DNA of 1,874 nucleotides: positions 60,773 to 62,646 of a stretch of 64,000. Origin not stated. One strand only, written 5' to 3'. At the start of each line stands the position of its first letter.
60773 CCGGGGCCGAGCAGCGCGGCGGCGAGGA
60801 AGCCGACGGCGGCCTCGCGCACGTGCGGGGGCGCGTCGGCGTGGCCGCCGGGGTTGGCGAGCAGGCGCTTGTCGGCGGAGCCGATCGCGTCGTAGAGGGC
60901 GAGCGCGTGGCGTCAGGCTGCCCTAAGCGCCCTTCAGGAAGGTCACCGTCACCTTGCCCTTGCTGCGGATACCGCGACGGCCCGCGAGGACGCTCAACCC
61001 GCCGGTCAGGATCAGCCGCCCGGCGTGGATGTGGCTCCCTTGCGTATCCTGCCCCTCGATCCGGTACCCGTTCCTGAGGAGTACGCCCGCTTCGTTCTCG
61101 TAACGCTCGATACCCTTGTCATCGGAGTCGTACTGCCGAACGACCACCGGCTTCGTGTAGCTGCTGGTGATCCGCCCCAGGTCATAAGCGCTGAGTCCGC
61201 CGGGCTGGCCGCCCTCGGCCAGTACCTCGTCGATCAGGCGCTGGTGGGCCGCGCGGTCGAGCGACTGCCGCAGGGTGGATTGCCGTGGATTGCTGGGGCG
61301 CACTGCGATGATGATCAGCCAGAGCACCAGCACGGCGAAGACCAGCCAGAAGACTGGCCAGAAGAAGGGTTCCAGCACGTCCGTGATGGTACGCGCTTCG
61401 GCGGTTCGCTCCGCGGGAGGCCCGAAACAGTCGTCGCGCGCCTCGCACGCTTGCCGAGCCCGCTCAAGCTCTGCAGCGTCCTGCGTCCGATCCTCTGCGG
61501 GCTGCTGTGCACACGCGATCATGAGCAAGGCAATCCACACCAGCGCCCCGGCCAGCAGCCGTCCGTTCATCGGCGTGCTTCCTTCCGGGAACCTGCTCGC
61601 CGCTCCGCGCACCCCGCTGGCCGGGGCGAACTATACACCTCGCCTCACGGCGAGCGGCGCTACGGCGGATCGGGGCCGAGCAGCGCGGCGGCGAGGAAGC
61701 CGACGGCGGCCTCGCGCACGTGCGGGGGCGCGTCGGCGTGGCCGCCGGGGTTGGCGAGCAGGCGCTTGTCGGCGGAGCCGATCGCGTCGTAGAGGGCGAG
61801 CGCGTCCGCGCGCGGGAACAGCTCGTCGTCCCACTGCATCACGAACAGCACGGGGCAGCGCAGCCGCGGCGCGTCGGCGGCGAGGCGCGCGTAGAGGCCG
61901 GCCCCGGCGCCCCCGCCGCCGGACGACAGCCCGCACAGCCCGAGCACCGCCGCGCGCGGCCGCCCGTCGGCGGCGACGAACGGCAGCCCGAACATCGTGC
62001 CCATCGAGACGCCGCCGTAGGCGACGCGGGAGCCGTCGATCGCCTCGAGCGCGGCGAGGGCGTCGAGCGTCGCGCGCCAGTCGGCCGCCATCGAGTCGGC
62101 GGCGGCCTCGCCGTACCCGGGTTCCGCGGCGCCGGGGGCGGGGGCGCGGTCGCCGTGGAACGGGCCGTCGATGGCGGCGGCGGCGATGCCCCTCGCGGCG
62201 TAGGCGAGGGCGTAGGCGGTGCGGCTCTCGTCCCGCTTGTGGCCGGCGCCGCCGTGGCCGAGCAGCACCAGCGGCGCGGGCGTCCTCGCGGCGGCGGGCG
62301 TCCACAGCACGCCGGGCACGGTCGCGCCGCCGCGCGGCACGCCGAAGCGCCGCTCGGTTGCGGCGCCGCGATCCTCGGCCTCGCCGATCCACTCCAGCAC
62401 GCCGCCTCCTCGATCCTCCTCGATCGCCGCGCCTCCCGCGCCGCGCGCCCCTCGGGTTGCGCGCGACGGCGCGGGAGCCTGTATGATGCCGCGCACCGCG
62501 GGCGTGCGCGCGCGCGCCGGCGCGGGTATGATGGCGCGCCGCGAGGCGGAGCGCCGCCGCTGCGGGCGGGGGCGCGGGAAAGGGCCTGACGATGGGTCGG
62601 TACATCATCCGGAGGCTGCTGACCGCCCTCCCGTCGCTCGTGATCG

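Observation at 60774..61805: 762-bp lower-GC cassette flanked by 135-bp perfect direct repeats of a hydrolase gene 3' end, carrying a chimeric gene with a captured 64-nt atpF fragment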

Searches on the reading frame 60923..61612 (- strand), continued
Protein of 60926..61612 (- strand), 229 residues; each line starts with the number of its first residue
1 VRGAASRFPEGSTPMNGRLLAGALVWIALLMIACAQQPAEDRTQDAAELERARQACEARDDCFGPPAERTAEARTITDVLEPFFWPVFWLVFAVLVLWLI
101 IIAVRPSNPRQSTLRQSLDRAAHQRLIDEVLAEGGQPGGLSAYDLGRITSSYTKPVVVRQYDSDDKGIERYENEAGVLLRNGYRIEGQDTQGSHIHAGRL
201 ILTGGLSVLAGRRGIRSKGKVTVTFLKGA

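Call 52: find_encoding_contigs(protein=P0023, flank=3000, max_places=6)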
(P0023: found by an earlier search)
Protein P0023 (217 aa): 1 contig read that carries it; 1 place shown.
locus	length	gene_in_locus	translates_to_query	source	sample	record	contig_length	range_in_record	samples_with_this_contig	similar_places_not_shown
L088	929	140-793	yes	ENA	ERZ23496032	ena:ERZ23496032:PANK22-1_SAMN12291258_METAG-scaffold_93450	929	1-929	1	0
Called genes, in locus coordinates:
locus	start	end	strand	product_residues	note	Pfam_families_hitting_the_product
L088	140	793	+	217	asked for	-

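Call 76: find_encoding_contigs(protein=P0031, flank=3000, max_places=4)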
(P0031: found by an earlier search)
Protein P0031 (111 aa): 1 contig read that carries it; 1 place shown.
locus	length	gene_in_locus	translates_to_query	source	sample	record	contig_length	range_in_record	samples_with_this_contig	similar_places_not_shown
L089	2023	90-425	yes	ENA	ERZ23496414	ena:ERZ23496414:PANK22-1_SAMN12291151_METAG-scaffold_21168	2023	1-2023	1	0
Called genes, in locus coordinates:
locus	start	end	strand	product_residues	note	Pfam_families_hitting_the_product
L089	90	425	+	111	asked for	-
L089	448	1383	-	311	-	PF13011:LZ_Tnp_IS481, PF13384:HTH_23, PF13518:HTH_28, PF13551:HTH_29, PF06056:Terminase_5 (faint), PF13565:HTH_32, PF00665:rve, PF13683:rve_3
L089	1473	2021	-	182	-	?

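Call 81: search_protein_representatives(alignment_id=A3)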
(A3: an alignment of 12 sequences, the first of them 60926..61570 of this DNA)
Query: 12 sequences, 159 profile positions. Proteins with E-value up to 0.001 (for the whole library): 280; up to 1e-10: 140; up to 1e-30: 50. The best 150 are listed.
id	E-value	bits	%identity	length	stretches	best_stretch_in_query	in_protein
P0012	4.0e-49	182.5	-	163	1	22-158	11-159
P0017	3.0e-48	179.7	-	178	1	22-159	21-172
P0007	1.2e-47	177.7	-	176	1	1-157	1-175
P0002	1.4e-46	174.3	-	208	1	22-121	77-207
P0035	5.6e-46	172.3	-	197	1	16-158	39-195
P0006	2.8e-45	170.1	-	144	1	22-125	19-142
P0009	3.4e-42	160.0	-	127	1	1-125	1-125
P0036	6.5e-42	159.1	-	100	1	28-122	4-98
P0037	9.1e-41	155.4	-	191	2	27-128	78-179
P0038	7.4e-40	152.4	-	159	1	24-158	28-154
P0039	1.2e-39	151.7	-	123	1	35-121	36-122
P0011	2.9e-37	144.0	-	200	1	35-157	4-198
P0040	3.2e-37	143.8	-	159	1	29-156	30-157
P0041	4.7e-36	140.1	-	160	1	24-157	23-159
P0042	5.0e-36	140.0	-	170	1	23-158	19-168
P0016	2.3e-34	134.6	-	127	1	51-157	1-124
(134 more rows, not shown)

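Call 83: search_protein_families(library=pfam, alignment_id=A4, max_evalue=0.001)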
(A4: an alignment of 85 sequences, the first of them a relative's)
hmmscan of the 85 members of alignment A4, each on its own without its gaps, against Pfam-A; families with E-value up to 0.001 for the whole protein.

A. member 1, P0035 (197 aa): 1 family
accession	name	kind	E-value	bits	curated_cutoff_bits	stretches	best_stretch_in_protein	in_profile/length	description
PF09851.14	SHOCT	-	1.5e-10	40.9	27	1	167-194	1-28/28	Short C-terminal domain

B. families by the number of members that match (of 85 scanned): 14 families
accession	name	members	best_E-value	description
PF09851.14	SHOCT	44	2.6e-11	Short C-terminal domain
PF10571.15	UPF0547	13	5.6e-10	Uncharacterised protein family UPF0547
PF05120.17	GvpG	8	2.8e-05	Gas vesicle protein G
PF13240.11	Zn_Ribbon_1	5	6.8e-07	zinc-ribbon domain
PF12773.13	DZR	5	2e-05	Double zinc ribbon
PF13248.11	Zn_ribbon_3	2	1.5e-06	zinc-ribbon domain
PF18912.6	DZR_2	2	3.2e-05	Double zinc ribbon domain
PF14470.12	bPH_3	1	1.5e-12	Bacterial PH domain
PF11239.13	DUF3040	1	2.5e-05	Protein of unknown function (DUF3040)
PF08592.16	Anthrone_oxy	1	0.00048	Anthrone oxygenase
PF19964.5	EAD11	1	0.00051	Effector-associated domain 11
PF02666.20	PS_Dcarbxylase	1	0.00058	Phosphatidylserine decarboxylase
PF24460.1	DUF7575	1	0.00061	Domain of unknown function (DUF7575)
PF24446.1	DUF7565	1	0.00074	Family of unknown function (DUF7565)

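Call 86: search_dna_similar(query=window:60926-61570:-, collection=plasmids, mode=protein, max_evalue=0.001, max_rows=10)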
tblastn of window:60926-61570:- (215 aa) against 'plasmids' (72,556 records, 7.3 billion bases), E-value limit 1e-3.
No match.

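Call 87: search_dna_similar(query=window:60926-61570:-, collection=phages, mode=protein, max_evalue=0.001, max_rows=10)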
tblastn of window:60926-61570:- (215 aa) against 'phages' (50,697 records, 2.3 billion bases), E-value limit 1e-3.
No match.

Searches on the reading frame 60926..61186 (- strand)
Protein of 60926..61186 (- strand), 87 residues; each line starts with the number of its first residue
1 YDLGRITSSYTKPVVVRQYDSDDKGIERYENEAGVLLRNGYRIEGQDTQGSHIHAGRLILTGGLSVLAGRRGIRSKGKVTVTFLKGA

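Call 35: find_related_loci(query=window:60926-61186:-, collection=metagenome_contigs, flank=8000)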
Query seq(87 aa) (87 aa) in metagenome_contigs; peptide patterns used: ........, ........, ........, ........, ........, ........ (x = any residue, [..] = any of these).
600 stretches matched a pattern, but none encodes a relative of the query by tblastn (E <= 1e-3).

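Call 36: find_related_loci(query=window:60926-61186:-, collection=viral_contigs, flank=8000)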
Query seq(87 aa) (87 aa) in viral_contigs; peptide patterns used: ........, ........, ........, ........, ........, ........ (x = any residue, [..] = any of these).
44 stretches matched a pattern, but none encodes a relative of the query by tblastn (E <= 1e-3).

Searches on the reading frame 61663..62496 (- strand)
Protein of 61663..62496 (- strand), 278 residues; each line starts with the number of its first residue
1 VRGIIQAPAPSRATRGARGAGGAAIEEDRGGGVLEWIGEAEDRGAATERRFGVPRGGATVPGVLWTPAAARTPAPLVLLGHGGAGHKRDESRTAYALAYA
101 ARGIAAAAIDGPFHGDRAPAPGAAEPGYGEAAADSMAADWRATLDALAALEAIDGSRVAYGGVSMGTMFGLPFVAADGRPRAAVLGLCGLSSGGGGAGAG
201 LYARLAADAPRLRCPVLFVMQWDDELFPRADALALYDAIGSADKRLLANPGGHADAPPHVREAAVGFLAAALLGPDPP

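Call 10: search_protein_families(library=pfam, proteins=[window:61663-62496:-], max_evalue=0.1)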
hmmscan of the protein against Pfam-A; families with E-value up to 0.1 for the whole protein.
window:61663-62496:- (278 aa): 4 families
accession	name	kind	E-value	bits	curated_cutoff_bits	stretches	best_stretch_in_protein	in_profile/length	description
PF12146.15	Hydrolase_4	-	1.9e-07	31.1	27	2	202-251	180-229/239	Serine aminopeptidase, S33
PF02129.25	Peptidase_S15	-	0.0017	18.6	23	1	206-254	215-261/262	X-Pro dipeptidyl-peptidase (S15 family)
PF05448.18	AXE1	-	0.0022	17.3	21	0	209-269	259-319/321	Acetyl xylan esterase (AXE1)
PF00561.26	Abhydrolase_1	-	0.0044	17.2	25.8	1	75-173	1-86/245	alpha/beta hydrolase fold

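Call 22: find_related_loci(query=window:61663-62496:-, collection=genome_contigs, flank=6000)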
Query window:61663-62496:- (278 aa) in genome_contigs; peptide patterns used: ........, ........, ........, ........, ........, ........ (x = any residue, [..] = any of these).
299 stretches matched a pattern; 97 encode a relative of the query (tblastn E <= 1e-3); the best 80 are kept; 80 distinct loci.
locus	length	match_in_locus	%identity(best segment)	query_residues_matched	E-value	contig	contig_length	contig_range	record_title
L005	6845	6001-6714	71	33-272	5e-103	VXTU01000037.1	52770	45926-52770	MAG: Chloroflexi bacterium isolate SB0666_bin_12 NODE_246_length_52770_cov_10.017035, whole genome shotgun sequence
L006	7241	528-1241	71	33-272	2e-102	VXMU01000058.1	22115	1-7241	MAG: Chloroflexi bacterium isolate SB0661_bin_44 NODE_2010_length_22115_cov_43.541886, whole genome shotgun sequence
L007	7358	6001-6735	71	32-275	5e-102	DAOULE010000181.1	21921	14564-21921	MAG TPA_asm: Dehalococcoidia bacterium isolate S8_381 429000, whole genome shotgun sequence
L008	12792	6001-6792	67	17-272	1e-101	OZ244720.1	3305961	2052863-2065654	MAG: Dehalococcoidia bacterium isolate 9e3a45bd-a01b-43fc-9133-5d91322e70de genome assembly, chromosome: 1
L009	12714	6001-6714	72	32-268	2e-101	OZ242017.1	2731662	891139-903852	MAG: Dehalococcoidia bacterium isolate 79033009-71bc-4738-9767-b53c0ebe850b genome assembly, chromosome: 1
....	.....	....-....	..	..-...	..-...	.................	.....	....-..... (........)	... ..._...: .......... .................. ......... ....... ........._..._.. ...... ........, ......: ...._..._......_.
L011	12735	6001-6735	70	32-272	3e-98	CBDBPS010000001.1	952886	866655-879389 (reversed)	MAG: Dehalococcoidia bacterium isolate 2e9189d5-434a-42a8-84cf-86486d02cf1d genome assembly, contig: contig_1, whole gen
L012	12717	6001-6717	62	33-273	3e-84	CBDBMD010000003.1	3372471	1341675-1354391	MAG: Dehalococcoidia bacterium isolate 82647b19-91a1-4440-b29b-303ca9d817fb genome assembly, contig: contig_3, whole gen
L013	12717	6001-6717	62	33-273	7e-84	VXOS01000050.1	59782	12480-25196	MAG: Chloroflexi bacterium isolate SB0662_bin_38 NODE_541_length_59782_cov_51.118774, whole genome shotgun sequence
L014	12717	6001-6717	61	33-273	7e-84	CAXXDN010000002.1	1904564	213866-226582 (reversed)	MAG: Dehalococcoidia bacterium isolate dc2ee83f-b268-46d2-8eab-f8d2e8673164 genome assembly, contig: contig_2, whole gen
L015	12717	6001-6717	62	33-273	8e-84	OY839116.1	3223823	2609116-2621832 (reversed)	MAG: Dehalococcoidia bacterium isolate 44b3abb6-b6b9-4f11-be96-93ee54cc77f6 genome assembly, chromosome: 1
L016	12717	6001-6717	60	33-273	1e-82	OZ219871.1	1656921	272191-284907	MAG: Dehalococcoidia bacterium isolate adc01b0e-c114-4b94-a05b-fd73c1a39460 genome assembly, chromosome: 5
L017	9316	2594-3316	61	31-273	3e-81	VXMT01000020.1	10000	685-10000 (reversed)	MAG: Chloroflexi bacterium isolate SB0661_bin_43 NODE_4279_length_10000_cov_20.981096, whole genome shotgun sequence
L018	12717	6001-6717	59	33-273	3e-81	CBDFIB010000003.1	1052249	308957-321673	MAG: Dehalococcoidia bacterium isolate 7cd25a05-99ee-4af3-888e-ade58bc44bba genome assembly, contig: contig_3, whole gen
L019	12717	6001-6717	59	33-273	6e-80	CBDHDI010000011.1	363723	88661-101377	MAG: Dehalococcoidia bacterium isolate d0c5affc-a78a-4576-9923-169fe3940cd0 genome assembly, contig: contig_11, whole ge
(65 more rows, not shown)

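Call 40: search_protein_families(library=ncbifam, proteins=[window:61663-62496:-], max_evalue=1)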
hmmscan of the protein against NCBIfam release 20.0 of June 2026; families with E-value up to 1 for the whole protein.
window:61663-62496:- (278 aa): 7 families
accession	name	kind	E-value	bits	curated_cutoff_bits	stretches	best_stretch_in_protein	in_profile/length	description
NF047920.1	lactonase_UilS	equivalog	3.4e-07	30.2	400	2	207-250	214-257/285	UilS family quorum-quenching N-acyl-homoserine lactonase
TIGR03502.1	lipase_Pla1_cef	subfamily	1.3e-06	26.9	383.9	1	75-118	447-488/790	VolA/Pla-1 family phospholipase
NF051488.1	bifunc_PcaDC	exception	0.0013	18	390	1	126-176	47-98/375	bifunctional 3-oxoadipate enol-lactonase/4-carboxymuconolactone decarboxylase PcaDC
NF007857.0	PRK10566.1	equivalog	0.0015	18.4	201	1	70-175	23-126/249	esterase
TIGR03611.1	RutD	equivalog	0.018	14.4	238.5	1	206-256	191-240/258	pyrimidine utilization protein D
NF033523.0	lasso_peptidase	equivalog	0.025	13.3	400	1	97-189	430-527/638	Atxe2 family lasso peptide isopeptidase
TIGR01836.1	PHA_synth_III_C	subfamily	0.075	12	365.3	1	211-254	284-327/350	class III poly(R)-hydroxyalkanoic acid synthase subunit PhaC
